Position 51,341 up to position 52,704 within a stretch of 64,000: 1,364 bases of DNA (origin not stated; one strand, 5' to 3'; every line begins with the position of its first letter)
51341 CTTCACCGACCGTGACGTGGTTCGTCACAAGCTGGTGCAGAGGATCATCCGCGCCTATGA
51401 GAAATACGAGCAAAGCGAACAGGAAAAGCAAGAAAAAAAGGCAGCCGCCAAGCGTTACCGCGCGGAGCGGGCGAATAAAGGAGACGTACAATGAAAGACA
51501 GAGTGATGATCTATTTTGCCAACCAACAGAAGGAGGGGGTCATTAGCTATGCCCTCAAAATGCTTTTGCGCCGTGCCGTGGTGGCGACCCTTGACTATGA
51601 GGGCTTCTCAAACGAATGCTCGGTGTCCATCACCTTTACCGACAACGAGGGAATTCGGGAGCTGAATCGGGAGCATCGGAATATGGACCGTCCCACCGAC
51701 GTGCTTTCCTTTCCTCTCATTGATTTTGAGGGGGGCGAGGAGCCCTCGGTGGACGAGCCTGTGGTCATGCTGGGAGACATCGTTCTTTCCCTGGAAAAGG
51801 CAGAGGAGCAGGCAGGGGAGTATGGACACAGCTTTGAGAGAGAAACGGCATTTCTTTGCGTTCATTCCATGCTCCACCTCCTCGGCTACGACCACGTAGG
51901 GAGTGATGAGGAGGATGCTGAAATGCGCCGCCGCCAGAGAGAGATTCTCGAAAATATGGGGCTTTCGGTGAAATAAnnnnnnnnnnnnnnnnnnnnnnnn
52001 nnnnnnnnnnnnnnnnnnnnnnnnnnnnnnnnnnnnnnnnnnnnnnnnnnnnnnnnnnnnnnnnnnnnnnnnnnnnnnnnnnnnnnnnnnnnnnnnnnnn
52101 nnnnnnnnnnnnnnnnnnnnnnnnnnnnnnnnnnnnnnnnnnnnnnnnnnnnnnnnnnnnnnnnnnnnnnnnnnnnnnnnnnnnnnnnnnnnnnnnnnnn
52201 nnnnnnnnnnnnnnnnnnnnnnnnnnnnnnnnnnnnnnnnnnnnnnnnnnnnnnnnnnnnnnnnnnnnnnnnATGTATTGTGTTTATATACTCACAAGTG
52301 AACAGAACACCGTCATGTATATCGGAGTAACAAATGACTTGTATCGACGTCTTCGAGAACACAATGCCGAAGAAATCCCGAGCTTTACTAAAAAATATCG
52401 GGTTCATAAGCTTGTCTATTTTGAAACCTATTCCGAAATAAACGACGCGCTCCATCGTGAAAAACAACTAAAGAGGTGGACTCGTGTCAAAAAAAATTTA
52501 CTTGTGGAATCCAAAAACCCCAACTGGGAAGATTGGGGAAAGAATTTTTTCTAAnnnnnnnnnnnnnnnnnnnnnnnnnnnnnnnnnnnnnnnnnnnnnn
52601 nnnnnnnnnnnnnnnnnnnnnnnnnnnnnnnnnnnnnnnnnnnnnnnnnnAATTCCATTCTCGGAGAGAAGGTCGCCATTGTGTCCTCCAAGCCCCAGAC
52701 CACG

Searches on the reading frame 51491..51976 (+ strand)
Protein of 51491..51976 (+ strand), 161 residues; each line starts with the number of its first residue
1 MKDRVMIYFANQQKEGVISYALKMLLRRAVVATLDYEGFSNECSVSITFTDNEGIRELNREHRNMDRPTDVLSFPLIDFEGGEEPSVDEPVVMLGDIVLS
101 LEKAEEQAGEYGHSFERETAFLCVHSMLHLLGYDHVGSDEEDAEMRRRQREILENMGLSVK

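Call 18: search_protein_families(library=pfam, proteins=[window:51491-51976:+])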
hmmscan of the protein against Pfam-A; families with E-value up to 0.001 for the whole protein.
window:51491-51976:+ (161 aa): 1 family
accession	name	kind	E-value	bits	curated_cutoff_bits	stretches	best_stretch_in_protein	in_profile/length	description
PF02130.23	YbeY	-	4.8e-46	156.2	25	1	21-155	6-128/129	Endoribonuclease YbeY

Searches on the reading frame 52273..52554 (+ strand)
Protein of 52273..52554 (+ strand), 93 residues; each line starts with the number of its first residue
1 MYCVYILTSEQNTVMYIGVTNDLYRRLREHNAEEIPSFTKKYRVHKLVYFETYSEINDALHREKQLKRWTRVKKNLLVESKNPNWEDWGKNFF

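Call 15: find_encoding_contigs(protein=window:52273-52554:+, flank=10000, max_places=10)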
Protein window:52273-52554:+ (93 aa): no gene with exactly this product is on record in the collection.

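Call 18: search_protein_families(library=pfam, proteins=[window:52273-52554:+])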
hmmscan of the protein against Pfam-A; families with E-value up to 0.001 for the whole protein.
window:52273-52554:+ (93 aa): 2 families
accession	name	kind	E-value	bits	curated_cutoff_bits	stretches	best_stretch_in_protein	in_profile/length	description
PF01541.30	GIY-YIG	-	6.9e-18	65.2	22.6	1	1-73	1-76/78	GIY-YIG catalytic domain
PF10544.15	T5orf172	-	8.3e-06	26.7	20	1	3-72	2-74/101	T5orf172 domain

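Call 38: search_protein_families(library=ncbifam, proteins=[window:52273-52554:+], max_evalue=0.01)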
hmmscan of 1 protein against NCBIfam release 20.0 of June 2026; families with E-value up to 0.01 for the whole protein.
window:52273-52554:+ (93 aa): 2 families
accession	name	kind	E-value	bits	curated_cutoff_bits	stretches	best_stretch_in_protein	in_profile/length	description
TIGR01453.1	grpIintron_endo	subfamily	0.00017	21.7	56.05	1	3-33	3-33/215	group I intron endonuclease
NF005906.0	PRK07883.1-4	equivalog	0.0015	17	495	1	4-68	218-286/563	DEDD exonuclease domain-containing protein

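Call 47: search_solved_structures(query=window:52273-52554:+, max_evalue=0.01, show_alignments=2)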
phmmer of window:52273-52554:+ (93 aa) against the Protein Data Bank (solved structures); distinct sequences matched with E-value up to 0.01: 1.
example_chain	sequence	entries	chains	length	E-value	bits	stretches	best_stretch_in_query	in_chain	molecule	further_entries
1zg2_A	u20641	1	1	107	0.00045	23.7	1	3-87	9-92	Hypothetical UPF0213 protein BH0048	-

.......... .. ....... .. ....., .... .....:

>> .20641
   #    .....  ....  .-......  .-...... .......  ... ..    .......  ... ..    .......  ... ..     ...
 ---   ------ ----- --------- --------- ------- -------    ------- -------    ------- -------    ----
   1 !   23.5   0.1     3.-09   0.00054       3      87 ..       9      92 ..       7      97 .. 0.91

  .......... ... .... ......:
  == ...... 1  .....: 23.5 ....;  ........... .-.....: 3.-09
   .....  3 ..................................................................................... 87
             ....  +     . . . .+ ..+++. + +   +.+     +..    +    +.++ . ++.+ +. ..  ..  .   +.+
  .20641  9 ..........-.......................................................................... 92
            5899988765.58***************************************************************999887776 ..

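Call 53: search_dna_similar(query=window:52273-52554:+, collection=plasmids, mode=protein, max_rows=30, rows=spread)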
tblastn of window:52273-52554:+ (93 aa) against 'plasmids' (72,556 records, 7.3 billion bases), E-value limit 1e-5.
Records with a match: 33; places in all: 37; records where one place covers at least 80% of the query: 33.
Best place of each record, by identity: <60% 33.
By first word of the organism name: Rhizobium 9; Sphingobium 7; Sinorhizobium 4; Shinella 4; Neisseria 2; Planktothrix 1; Photobacterium 1; Neorhizobium 1; Azospirillum 1; Spirosoma 1; and 2 more.
By predicted mobility (MOB-suite, as given by PLSDB): non-mobilizable 32; conjugative 1.
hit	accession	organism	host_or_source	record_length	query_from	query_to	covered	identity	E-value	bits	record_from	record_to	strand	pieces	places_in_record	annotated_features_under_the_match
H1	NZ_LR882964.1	Planktothrix agardhii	-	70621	2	91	97%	53.3%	2e-21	93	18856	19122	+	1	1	GIY-YIG nuclease family protein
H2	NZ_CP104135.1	Sinorhizobium sp. C101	Phaseolus vulgaris,cell ...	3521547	4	87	90%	48.8%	5e-19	87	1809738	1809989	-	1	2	none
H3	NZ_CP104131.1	Sinorhizobium sp. K101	Phaseolus vulgaris,cell ...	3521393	4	87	90%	48.8%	6e-19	86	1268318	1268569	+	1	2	none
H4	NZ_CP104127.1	Sinorhizobium sp. M103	Phaseolus vulgaris,cell ...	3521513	4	87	90%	48.8%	6e-19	86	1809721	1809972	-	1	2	none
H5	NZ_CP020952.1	Rhizobium sp. CIAT894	-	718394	4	87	90%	48.8%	9e-19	86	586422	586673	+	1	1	GIY-YIG nuclease family protein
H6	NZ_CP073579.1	Photobacterium sp. GJ3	-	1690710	1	87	94%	47.1%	9e-20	89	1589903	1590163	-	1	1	record has no annotation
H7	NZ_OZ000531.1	Shinella sp. WSC3-e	-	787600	4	87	90%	47.6%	2e-18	85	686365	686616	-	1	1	GIY-YIG nuclease family protein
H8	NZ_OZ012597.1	Shinella sp. WSD5-1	-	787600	4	87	90%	47.6%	2e-18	85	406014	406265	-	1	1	GIY-YIG nuclease family protein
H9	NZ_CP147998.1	Neorhizobium sp. EC2-8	-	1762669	4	87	90%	47.6%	2e-17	82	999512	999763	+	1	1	record has no annotation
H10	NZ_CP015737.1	Shinella sp. HZN7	-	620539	4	87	90%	46.4%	4e-18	84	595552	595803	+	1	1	GIY-YIG nuclease family protein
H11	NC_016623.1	Azospirillum lipoferum 4B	-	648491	2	87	92%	45.3%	9e-19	86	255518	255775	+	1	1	GIY-YIG nuclease family protein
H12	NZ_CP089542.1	Spirosoma oryzicola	Single cell,Surface layer of rice grains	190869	4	85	88%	46.4%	6e-16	78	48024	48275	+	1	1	GIY-YIG nuclease family protein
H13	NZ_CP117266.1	Rhizobium tumorigenes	Rubus sp.,pure bacterial culture,Aerial ...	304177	4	87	90%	45.2%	4e-17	81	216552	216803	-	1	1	GIY-YIG nuclease family protein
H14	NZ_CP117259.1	Rhizobium tumorigenes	Rubus sp.,pure bacterial culture,Aerial ...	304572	4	87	90%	45.2%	4e-17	81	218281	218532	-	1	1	GIY-YIG nuclease family protein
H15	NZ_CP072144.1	Rhizobium sp. L51/94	Blueberry,cell culture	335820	4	87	90%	45.2%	4e-17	81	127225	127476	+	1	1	GIY-YIG nuclease family protein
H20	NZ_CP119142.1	Neisseria gonorrhoeae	Homo sapiens,whole organism,synovial ...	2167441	4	87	90%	44.0%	2e-15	76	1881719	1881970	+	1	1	none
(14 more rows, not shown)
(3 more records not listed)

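Call 54: get_annotated_region(hit=H20, flank=1500)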
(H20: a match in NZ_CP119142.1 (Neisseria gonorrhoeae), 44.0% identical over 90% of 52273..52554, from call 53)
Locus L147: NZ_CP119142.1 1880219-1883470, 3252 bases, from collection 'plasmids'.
description: Neisseria gonorrhoeae strain 2022NG-0032 plasmid p2022NG-0032_1, complete sequence
organism: Neisseria gonorrhoeae (NCBI taxid 485)
taxonomy: Bacteria; Pseudomonadota; Betaproteobacteria; Neisseriales; Neisseriaceae; Neisseria; Neisseria gonorrhoeae
host: -; source: Homo sapiens,whole organism,synovial fluid; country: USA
typing (MOB-suite, as given by PLSDB): non-mobilizable
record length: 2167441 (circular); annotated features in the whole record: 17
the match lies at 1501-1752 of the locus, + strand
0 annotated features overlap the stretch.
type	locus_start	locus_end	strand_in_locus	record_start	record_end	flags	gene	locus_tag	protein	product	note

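Call 77: find_homologous_proteins(query=window:52273-52554:+, max_evalue=1e-25)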
Query window:52273-52554:+ (93 aa): 208 proteins with E <= 1e-25 among 444 candidates; the best 120 are listed.
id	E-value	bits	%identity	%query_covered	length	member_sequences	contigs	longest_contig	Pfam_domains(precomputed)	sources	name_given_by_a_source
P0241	2.4e-57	209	100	100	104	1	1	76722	PF10544.16,PF01541.31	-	-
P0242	5.5e-39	150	74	100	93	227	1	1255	PF01541.31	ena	-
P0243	7.3e-39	150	74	100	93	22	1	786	PF01541.31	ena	-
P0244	1.6e-38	149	74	100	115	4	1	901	PF01541.31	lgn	-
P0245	1.8e-38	148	72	100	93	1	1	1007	PF01541.31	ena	-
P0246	2.3e-38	148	74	100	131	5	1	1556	PF01541.31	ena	-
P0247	3.8e-38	147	70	100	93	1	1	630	PF01541.31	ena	-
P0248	4.2e-38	147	71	100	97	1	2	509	PF01541.31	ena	-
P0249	4.7e-38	147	73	100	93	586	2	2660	PF01541.31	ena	-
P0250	5.8e-38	147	73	96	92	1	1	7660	PF01541.31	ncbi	-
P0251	1.3e-37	146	74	100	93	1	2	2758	PF01541.31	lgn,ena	-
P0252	1.8e-37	145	73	99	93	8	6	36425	PF10544.16,PF01541.31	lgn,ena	-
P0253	1.9e-37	145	73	100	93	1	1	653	PF01541.31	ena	-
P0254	2.2e-37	145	72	100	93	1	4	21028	PF01541.31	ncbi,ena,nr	ncbi:MAG: GIY-YIG nuclease family protein [Clostridia bacterium]|nr:GIY-YIG nuclease family protein 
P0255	2.5e-37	145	71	100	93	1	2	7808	PF10544.16,PF01541.31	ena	-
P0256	4.2e-37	144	72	100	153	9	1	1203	PF01541.31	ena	-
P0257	4.7e-37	144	72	99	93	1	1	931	PF10544.16,PF01541.31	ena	-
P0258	6.7e-37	143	72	99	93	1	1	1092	PF10544.16,PF01541.31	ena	-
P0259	8.3e-37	143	71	98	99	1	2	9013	PF01541.31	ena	-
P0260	8.8e-37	143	70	100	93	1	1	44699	PF01541.31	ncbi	-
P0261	1.1e-36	143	72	99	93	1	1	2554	PF10544.16,PF01541.31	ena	-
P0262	1.5e-36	142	72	100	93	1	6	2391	PF01541.31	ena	-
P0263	1.5e-36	142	72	100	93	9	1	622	PF01541.31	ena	-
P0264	1.7e-36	142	70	99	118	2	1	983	PF01541.31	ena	-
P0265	1.7e-36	142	70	100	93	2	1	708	PF01541.31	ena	-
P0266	2.1e-36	142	70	100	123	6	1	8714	PF01541.31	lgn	-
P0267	3.0e-36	141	72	99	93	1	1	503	PF01541.31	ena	-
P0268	3.1e-36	141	72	99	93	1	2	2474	PF01541.31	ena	-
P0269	3.5e-36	141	69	100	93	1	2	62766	PF01541.31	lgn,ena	-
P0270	4.1e-36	141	70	100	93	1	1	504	PF01541.31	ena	-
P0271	4.3e-36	141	69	100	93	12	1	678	PF01541.31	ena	-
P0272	5.0e-36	141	70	100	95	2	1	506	PF01541.31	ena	-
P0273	5.2e-36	140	71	99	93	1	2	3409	PF01541.31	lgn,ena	-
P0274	7.6e-36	140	70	100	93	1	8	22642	PF10544.16,PF01541.31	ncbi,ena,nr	ncbi:MAG: GIY-YIG nuclease family protein [Clostridia bacterium]|nr:GIY-YIG nuclease family protein 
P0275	8.1e-36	140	71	99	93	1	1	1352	PF10544.16,PF01541.31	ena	-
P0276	8.3e-36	140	70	100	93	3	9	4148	PF01541.31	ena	-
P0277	8.6e-36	140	70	100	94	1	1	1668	PF01541.31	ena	-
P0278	8.7e-36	140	66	100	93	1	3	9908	PF10544.16,PF01541.31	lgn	-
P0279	9.8e-36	140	71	100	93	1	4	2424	PF01541.31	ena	-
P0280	1.1e-35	139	72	96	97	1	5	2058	PF01541.31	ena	-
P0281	1.4e-35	139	71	96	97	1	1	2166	PF01541.31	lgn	-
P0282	1.7e-35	139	68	100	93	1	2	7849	PF10544.16,PF01541.31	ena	-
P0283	1.7e-35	139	72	100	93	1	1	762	PF01541.31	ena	-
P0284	2.3e-35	138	72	96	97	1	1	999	PF01541.31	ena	-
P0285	2.7e-35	138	70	99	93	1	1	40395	PF01541.31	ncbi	-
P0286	3.3e-35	138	71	96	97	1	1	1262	PF01541.31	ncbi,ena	-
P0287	3.6e-35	138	70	100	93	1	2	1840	PF10544.16,PF01541.31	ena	-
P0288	3.6e-35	138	74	94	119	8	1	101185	PF01541.31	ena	-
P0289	3.6e-35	138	67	100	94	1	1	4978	PF01541.31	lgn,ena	-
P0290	4.0e-35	138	70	100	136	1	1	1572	PF01541.31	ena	-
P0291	5.8e-35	137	70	100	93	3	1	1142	PF01541.31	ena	-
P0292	6.8e-35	137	70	100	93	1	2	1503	PF10544.16,PF01541.31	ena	-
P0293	6.9e-35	137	66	100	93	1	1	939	PF10544.16,PF01541.31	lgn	-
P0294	7.9e-35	137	68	100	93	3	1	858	PF01541.31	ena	-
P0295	8.2e-35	137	69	100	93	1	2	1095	PF10544.16,PF01541.31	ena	-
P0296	1.0e-34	136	66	100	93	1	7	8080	PF01541.31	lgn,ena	-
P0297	1.8e-34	136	72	94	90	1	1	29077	PF10544.16,PF01541.31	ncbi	-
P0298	1.9e-34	135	65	100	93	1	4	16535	PF10544.16,PF01541.31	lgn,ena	-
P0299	1.9e-34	135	65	100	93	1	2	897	PF01541.31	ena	-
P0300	2.6e-34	135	71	96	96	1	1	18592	PF01541.31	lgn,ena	-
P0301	2.8e-34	135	64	99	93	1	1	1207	PF01541.31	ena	-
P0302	2.9e-34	135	66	100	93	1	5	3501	PF01541.31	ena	-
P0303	3.0e-34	135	65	99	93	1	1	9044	PF01541.31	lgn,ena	-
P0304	3.2e-34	135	69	98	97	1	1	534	PF01541.31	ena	-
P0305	3.3e-34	135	70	97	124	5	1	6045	PF01541.31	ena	-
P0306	4.0e-34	134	66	99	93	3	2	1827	PF01541.31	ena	-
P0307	4.1e-34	134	64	99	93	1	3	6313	PF01541.31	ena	-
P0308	5.2e-34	134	69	96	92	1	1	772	PF01541.31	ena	-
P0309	6.0e-34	134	67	100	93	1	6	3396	PF10544.16,PF01541.31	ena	-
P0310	6.5e-34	134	67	99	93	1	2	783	PF01541.31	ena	-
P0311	8.2e-34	133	65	99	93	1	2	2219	PF01541.31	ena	-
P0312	9.3e-34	133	68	100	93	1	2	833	PF01541.31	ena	-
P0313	9.3e-34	133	67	96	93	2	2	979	PF01541.31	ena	-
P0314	1.3e-33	133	68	100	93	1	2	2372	PF10544.16,PF01541.31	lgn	-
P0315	1.4e-33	133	67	100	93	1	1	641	PF01541.31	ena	-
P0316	1.4e-33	133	68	100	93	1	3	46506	PF10544.16,PF01541.31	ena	-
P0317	1.6e-33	133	67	100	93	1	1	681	PF01541.31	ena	-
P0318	1.7e-33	132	63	100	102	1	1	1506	PF01541.31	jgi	jgi:putative endonuclease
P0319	2.2e-33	132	64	99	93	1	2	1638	PF01541.31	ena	-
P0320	2.2e-33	132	70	99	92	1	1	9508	PF01541.31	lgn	-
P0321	2.2e-33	132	63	100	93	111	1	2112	PF01541.31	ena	-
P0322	2.4e-33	132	64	99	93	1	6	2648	PF01541.31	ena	-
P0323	2.6e-33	132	65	96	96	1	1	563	PF01541.31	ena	-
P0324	2.7e-33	132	68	94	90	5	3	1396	PF01541.31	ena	-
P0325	3.4e-33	131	65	99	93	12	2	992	PF01541.31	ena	-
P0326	6.1e-33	131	67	100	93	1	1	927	PF01541.31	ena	-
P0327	7.5e-33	130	65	100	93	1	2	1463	PF01541.31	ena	-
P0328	1.2e-32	130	67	94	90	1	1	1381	PF10544.16,PF01541.31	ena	-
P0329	1.3e-32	130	66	100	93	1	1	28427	PF01541.31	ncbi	-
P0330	1.4e-32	129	62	100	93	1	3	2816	PF01541.31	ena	-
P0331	1.4e-32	129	64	99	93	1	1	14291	PF01541.31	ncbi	-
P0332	1.4e-32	129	60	100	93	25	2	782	PF01541.31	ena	-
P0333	1.8e-32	129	63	100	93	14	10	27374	PF01541.31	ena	-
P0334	2.9e-32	128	66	100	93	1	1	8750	PF01541.31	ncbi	-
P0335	2.9e-32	128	68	94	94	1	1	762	PF01541.31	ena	-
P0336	3.0e-32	128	63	100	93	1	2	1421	PF10544.16,PF01541.31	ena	-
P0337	3.1e-32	128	65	99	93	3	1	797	PF10544.16,PF01541.31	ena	-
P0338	4.2e-32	128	71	96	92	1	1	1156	PF01541.31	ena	-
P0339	4.6e-32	128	65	99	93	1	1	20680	PF01541.31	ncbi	-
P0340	4.8e-32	128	65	99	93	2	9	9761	PF01541.31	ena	-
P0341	5.4e-32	128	66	99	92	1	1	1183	PF10544.16,PF01541.31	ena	-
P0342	5.9e-32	127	63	99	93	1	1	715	PF01541.31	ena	-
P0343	6.3e-32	127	64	96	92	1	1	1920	PF01541.31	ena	-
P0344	6.8e-32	127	64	96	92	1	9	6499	PF01541.31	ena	-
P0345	7.8e-32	127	65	100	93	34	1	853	PF10544.16,PF01541.31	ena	-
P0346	8.6e-32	127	62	100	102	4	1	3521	PF01541.31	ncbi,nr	ncbi:MAG: GIY-YIG nuclease family protein [Clostridia bacterium]|nr:GIY-YIG nuclease family protein 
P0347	1.1e-31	127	62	100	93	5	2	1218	PF10544.16,PF01541.31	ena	-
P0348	1.3e-31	126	66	94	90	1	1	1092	PF01541.31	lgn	-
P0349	1.6e-31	126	66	94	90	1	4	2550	PF01541.31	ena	-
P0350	2.1e-31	126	63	100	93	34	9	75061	PF01541.31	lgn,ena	-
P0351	2.3e-31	126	64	94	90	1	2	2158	PF01541.31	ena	-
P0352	2.5e-31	125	67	94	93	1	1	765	PF01541.31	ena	-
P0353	2.7e-31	125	64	96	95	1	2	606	PF10544.16,PF01541.31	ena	-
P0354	2.9e-31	125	73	85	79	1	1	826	PF01541.31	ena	-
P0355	3.5e-31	125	65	99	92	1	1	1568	PF10544.16,PF01541.31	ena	-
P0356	4.0e-31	125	73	85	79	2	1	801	PF01541.31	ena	-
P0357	4.8e-31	125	75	85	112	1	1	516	PF01541.31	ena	-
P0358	7.0e-31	124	62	100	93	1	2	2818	PF10544.16,PF01541.31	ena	-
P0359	9.4e-31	124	67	96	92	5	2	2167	PF01541.31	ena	-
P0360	1.1e-30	123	64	99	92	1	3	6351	PF01541.31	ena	-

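Call 78: find_encoding_contigs(protein=P0252, flank=1500, max_places=3)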
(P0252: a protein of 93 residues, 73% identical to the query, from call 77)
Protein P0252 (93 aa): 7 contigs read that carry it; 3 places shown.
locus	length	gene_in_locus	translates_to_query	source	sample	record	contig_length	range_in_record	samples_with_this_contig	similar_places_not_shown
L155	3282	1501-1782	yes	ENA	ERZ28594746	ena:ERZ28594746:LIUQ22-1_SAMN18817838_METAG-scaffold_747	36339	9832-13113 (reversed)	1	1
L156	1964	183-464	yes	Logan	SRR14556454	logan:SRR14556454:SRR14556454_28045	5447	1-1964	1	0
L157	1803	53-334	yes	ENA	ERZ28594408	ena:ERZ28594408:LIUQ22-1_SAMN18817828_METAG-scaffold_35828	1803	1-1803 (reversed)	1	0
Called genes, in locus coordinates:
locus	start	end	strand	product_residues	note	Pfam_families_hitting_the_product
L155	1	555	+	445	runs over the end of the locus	PF05958:tRNA_U5-meth_tr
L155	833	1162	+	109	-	-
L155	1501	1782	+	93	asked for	PF01541:GIY-YIG, PF10544:T5orf172 (weak)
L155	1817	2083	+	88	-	-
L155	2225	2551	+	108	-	-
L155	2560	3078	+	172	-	PF00881:Nitroreductase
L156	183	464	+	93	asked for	PF01541:GIY-YIG, PF10544:T5orf172 (weak)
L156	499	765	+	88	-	-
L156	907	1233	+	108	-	-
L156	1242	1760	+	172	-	PF00881:Nitroreductase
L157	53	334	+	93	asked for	PF01541:GIY-YIG, PF10544:T5orf172 (weak)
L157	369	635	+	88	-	-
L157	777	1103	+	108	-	-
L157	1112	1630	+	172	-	PF00881:Nitroreductase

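Call 79: find_encoding_contigs(protein=P0260, flank=1500, max_places=2)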
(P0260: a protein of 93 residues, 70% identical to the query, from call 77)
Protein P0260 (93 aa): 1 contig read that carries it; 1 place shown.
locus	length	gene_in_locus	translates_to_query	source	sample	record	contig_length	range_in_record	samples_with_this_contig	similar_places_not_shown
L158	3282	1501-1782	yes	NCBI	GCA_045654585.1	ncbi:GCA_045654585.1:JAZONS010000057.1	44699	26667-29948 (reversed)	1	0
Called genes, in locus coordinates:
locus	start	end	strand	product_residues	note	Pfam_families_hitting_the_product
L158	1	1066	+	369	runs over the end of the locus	PF02547:Queuosine_synth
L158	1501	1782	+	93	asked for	PF01541:GIY-YIG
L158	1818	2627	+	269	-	PF21302:Zn_ribbon_RlmA (faint), PF13847:Methyltransf_31, PF08241:Methyltransf_11, PF13649:Methyltransf_25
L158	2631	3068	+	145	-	PF03652:RuvX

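Call 80: find_encoding_contigs(protein=P0269, flank=1500, max_places=2)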
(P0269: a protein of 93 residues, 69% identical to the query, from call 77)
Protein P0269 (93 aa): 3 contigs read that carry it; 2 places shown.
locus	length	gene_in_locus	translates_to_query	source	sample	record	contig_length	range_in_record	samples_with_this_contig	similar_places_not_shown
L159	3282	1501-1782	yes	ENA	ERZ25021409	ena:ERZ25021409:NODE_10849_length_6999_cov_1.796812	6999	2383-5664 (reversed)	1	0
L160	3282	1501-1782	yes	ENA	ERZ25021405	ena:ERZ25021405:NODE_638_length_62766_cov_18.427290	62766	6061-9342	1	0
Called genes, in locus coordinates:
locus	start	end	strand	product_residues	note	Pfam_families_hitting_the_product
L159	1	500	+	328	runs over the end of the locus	PF16745:RsgA_N, PF03193:RsgA_GTPase, PF01926:MMR_HSR1 (weak)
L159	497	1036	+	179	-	PF04263:TPK_catalytic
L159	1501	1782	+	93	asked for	PF01541:GIY-YIG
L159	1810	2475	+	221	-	PF04140:ICMT (weak), PF04191:PEMT, PF01222:ERG4_ERG24 (weak)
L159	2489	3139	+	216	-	PF00702:Hydrolase, PF12710:HAD, PF13419:HAD_2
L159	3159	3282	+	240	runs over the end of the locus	PF03629:SASA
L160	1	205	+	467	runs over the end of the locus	PF01938:TRAM, PF05958:tRNA_U5-meth_tr, PF03602:Cons_hypoth95 (weak), PF05175:MTS (weak), PF09445:Methyltransf_15 (faint), PF13649:Methyltransf_25 (weak), PF13847:Methyltransf_31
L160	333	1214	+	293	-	-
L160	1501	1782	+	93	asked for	PF01541:GIY-YIG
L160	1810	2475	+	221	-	PF04140:ICMT (weak), PF04191:PEMT, PF01222:ERG4_ERG24 (weak)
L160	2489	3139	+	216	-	PF00702:Hydrolase, PF12710:HAD, PF13419:HAD_2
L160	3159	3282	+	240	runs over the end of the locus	PF03629:SASA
